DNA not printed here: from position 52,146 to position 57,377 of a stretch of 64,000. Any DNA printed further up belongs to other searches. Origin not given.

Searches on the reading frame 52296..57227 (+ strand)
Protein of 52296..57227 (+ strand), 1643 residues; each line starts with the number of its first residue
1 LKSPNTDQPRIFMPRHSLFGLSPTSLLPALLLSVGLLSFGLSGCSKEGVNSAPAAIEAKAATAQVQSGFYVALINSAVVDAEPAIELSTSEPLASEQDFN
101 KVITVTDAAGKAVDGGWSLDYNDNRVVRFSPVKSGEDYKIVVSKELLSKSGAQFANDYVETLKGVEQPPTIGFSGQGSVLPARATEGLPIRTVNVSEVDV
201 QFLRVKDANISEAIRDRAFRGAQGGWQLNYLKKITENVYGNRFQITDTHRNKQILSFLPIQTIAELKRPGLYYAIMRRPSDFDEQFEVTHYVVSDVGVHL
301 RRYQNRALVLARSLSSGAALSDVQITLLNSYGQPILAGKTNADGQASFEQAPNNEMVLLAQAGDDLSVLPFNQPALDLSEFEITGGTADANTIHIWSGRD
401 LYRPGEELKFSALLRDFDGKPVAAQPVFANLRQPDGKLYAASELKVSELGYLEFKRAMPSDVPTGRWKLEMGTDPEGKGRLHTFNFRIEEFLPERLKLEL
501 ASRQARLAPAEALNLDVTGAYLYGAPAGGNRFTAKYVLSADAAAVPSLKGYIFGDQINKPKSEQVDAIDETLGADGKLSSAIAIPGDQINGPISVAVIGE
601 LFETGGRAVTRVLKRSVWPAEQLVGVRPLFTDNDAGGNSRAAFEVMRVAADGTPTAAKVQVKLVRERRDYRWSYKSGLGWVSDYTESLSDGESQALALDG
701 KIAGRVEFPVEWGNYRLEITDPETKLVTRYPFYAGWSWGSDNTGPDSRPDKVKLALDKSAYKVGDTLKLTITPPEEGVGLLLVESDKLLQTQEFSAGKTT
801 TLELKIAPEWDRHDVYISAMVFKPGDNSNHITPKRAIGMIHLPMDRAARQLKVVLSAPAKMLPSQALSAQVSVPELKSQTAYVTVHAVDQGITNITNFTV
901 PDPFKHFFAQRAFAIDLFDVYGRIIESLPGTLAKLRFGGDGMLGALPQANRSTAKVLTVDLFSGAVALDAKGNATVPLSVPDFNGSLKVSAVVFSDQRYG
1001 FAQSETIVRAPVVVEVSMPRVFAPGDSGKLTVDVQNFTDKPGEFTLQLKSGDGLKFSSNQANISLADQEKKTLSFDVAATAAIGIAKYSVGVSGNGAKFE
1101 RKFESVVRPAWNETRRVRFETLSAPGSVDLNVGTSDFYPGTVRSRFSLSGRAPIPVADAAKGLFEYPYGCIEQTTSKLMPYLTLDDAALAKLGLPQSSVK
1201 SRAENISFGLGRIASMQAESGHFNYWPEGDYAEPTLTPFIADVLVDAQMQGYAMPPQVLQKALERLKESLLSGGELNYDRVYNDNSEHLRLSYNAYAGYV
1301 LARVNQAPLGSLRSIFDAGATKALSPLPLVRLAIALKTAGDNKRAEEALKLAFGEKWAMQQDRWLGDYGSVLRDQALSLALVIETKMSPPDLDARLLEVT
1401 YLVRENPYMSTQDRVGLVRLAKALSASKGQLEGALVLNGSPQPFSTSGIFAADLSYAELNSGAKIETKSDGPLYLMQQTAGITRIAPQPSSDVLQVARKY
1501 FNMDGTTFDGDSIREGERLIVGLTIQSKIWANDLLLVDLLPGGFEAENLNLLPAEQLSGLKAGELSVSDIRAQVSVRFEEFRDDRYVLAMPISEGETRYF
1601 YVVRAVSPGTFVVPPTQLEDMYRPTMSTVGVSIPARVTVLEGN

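Call 50: search_protein_families(library=pfam, proteins=[window:52296-57227:+], max_evalue=0.00001)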
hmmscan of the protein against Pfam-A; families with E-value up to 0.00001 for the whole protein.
window:52296-57227:+ (1643 aa): 9 families
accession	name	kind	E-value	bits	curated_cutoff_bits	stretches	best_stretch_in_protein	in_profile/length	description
PF17972.7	bMG5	-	2.4e-32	112.4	26.5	1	494-619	1-127/127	Bacterial Alpha-2-macroglobulin MG5 domain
PF21142.3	A2M_bMG2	-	6.1e-32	110.5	25.5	1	172-290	1-118/119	Bacterial alpha-2 macroglobulin MG2 domain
PF17962.7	bMG6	-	1.4e-27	96.6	23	1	625-736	1-112/112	Bacterial macroglobulin domain 6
PF17973.7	bMG10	-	3.8e-25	89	26.2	1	1494-1624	2-130/131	Bacterial Alpha-2-macroglobulin MG10 domain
PF11974.14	bMG3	-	2.3e-23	82.5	34.9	1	293-386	1-101/103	Bacterial alpha-2-macroglobulin MG3 domain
PF07703.20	A2M_BRD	-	3.2e-19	70.1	22.7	1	753-894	2-139/140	Alpha-2-macroglobulin bait region domain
PF01835.25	MG2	-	6.3e-19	68.6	32.8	1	393-487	2-95/96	MG2 domain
PF00207.28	A2M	-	1.2e-10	41.5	21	1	965-1047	7-91/92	Alpha-2-macroglobulin family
PF17970.7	bMG1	-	1.1e-08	35.4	26.4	1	79-163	19-102/105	Bacterial Alpha-2-macroglobulin MG1 domain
